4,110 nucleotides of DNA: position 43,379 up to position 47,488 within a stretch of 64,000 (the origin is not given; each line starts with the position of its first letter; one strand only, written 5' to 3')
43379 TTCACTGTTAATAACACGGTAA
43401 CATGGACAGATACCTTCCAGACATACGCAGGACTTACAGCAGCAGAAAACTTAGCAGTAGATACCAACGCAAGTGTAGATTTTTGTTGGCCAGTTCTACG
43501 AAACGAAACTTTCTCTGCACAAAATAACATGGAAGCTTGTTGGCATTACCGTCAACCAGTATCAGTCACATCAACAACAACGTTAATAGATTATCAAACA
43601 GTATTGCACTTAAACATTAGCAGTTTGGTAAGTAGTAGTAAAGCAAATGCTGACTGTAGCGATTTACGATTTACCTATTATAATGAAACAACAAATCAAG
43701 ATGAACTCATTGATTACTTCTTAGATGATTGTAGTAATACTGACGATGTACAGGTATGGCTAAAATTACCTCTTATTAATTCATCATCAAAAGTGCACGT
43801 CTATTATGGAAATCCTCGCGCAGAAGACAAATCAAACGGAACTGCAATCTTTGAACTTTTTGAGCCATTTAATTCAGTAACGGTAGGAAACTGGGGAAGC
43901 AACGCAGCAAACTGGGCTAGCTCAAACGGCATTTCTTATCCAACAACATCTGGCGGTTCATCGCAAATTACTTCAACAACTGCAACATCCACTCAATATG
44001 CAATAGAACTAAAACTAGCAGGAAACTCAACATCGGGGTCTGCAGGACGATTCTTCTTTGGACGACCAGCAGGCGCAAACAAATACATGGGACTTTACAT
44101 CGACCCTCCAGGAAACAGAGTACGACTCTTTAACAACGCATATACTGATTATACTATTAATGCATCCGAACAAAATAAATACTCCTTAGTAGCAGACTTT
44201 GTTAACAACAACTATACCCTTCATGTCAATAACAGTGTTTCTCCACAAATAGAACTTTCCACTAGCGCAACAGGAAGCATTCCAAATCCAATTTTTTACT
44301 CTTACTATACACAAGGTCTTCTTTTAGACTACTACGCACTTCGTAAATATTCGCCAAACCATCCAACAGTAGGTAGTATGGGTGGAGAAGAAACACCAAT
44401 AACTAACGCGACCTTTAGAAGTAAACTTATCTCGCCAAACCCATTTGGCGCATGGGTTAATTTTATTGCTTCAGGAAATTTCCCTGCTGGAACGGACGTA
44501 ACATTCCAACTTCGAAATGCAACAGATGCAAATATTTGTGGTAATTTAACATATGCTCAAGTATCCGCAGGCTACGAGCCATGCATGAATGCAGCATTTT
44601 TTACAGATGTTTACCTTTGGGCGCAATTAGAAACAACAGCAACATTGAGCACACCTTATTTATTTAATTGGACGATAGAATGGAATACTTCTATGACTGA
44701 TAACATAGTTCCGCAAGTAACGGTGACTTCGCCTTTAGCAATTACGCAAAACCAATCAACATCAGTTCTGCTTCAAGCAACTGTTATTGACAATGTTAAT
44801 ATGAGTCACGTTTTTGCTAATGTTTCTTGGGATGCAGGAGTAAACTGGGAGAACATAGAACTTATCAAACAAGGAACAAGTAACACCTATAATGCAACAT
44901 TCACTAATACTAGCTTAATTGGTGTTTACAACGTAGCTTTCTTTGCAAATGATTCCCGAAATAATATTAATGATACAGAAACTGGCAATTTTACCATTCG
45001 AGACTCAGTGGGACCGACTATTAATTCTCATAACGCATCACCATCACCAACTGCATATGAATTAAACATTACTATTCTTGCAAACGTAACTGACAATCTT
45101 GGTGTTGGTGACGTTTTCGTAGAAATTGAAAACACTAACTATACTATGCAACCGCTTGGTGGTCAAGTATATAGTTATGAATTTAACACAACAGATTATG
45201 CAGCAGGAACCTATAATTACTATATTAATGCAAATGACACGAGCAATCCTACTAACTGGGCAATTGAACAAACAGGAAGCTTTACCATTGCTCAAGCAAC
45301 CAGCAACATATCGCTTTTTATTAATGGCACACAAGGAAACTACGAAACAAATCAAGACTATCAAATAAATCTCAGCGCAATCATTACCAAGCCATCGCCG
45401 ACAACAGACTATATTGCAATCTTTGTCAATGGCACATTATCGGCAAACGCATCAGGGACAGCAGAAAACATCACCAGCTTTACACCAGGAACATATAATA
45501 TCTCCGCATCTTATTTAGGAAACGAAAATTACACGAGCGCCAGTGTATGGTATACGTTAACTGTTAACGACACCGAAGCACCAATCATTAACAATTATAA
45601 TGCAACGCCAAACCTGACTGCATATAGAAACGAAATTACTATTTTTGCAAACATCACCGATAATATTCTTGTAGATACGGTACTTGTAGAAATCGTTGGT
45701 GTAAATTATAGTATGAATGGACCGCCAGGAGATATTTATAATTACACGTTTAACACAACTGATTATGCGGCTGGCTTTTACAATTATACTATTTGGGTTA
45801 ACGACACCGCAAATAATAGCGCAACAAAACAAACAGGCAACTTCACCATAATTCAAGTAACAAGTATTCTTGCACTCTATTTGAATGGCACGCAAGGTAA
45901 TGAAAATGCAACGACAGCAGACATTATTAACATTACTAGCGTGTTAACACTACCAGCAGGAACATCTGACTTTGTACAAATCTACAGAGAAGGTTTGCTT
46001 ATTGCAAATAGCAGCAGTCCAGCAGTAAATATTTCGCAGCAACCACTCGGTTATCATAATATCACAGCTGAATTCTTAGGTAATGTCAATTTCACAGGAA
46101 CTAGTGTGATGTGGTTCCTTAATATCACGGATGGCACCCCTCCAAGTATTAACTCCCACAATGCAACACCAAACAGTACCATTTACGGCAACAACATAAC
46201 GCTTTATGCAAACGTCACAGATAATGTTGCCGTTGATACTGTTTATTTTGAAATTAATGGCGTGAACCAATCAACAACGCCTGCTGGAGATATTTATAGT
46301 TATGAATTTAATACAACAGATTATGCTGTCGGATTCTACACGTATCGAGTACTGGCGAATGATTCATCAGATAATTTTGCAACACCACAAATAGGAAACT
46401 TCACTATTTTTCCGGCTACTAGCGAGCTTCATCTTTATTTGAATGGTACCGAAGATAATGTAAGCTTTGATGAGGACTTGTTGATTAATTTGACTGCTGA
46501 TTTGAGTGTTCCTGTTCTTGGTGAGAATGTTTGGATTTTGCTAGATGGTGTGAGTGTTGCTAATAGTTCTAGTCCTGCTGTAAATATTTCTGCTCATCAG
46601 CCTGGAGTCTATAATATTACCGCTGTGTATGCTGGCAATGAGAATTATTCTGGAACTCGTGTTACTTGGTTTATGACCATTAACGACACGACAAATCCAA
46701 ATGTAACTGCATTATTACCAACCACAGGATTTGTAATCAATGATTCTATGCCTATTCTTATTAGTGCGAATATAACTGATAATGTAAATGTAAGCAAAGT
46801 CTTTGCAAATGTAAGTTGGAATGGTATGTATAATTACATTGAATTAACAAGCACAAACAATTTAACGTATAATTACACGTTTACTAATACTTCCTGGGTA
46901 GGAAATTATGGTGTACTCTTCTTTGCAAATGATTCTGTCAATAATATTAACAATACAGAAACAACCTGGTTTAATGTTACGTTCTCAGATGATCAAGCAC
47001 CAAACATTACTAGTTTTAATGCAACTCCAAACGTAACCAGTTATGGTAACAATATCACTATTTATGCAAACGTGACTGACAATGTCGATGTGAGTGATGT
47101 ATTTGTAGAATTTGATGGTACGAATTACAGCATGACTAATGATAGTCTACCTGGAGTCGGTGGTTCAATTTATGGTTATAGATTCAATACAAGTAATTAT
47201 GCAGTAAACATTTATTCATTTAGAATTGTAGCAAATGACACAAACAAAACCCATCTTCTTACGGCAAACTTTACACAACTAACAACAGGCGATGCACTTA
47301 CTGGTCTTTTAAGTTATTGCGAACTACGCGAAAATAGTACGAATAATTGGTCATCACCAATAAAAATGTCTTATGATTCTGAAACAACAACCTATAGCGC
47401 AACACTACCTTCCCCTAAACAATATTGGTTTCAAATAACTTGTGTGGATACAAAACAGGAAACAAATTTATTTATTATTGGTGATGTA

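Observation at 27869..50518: Single uninterrupted 22.6-kb ORF encoding a 7,549-aa modular surface glycoprotein with six DUF2341-like/LamG-like modules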

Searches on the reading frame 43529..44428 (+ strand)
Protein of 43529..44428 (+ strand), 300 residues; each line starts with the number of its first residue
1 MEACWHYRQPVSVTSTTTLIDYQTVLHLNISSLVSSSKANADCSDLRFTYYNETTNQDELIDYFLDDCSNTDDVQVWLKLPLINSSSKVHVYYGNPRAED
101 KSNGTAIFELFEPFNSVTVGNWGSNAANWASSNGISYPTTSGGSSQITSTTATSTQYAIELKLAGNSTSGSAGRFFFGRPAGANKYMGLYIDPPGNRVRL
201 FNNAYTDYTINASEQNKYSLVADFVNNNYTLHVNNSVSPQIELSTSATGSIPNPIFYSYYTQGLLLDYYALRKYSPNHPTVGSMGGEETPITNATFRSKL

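Call 31: search_protein_families(library=pfam, proteins=[window:43529-44428:+], max_evalue=1)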
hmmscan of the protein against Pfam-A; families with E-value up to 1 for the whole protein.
window:43529-44428:+ (300 aa): 1 family
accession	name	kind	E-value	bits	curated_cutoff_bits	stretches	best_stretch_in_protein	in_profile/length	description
PF10102.14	DUF2341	-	6.7e-13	49.3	23.4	1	42-122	1-81/84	Domain of unknown function (DUF2341)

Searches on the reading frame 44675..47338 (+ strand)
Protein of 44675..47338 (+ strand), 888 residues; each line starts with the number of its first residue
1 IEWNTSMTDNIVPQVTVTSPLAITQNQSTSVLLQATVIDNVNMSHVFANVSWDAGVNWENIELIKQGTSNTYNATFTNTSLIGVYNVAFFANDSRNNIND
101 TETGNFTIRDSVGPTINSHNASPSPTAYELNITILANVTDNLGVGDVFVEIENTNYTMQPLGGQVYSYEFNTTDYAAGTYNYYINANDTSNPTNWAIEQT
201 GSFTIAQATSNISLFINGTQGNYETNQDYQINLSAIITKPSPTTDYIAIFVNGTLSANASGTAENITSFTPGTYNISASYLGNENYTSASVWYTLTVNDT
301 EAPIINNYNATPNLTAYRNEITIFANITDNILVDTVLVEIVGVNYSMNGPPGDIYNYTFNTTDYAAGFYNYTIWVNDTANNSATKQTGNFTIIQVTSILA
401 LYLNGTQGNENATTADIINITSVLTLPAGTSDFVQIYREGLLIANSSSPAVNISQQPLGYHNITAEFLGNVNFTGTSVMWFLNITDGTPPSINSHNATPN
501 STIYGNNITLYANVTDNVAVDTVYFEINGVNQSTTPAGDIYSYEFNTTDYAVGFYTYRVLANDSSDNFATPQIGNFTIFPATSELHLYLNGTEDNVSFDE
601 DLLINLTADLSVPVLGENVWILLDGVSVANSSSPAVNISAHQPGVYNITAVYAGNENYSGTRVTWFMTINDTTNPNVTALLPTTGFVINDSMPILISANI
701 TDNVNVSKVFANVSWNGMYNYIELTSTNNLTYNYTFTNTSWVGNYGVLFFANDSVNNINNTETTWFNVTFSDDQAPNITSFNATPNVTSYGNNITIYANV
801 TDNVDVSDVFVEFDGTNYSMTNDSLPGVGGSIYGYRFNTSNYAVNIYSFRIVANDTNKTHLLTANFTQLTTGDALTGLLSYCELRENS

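Call 74: search_protein_families(library=pfam, proteins=[window:44675-47338:+], max_evalue=0.1)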
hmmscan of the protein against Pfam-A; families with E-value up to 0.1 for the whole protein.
window:44675-47338:+ (888 aa): 5 families
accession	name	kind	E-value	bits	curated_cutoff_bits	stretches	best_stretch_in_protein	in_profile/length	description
PF17957.7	Big_7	-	3.3e-17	63.3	24.1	4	490-559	1-70/70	Bacterial Ig domain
PF16640.11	Big_3_5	-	2.5e-12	47.6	35.5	3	230-298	13-88/88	Bacterial Ig-like domain (group 3)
PF25670.1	Phage_tail_C_2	-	0.029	14.9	27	0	621-656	19-54/133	Phage tail protein C-terminal domain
PF03044.19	Herpes_UL16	-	0.041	13.7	25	0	200-285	22-111/337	Herpesvirus UL16/UL94 family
PF19077.6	Big_13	-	0.051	14.5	27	1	355-392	62-100/102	Bacterial Ig-like domain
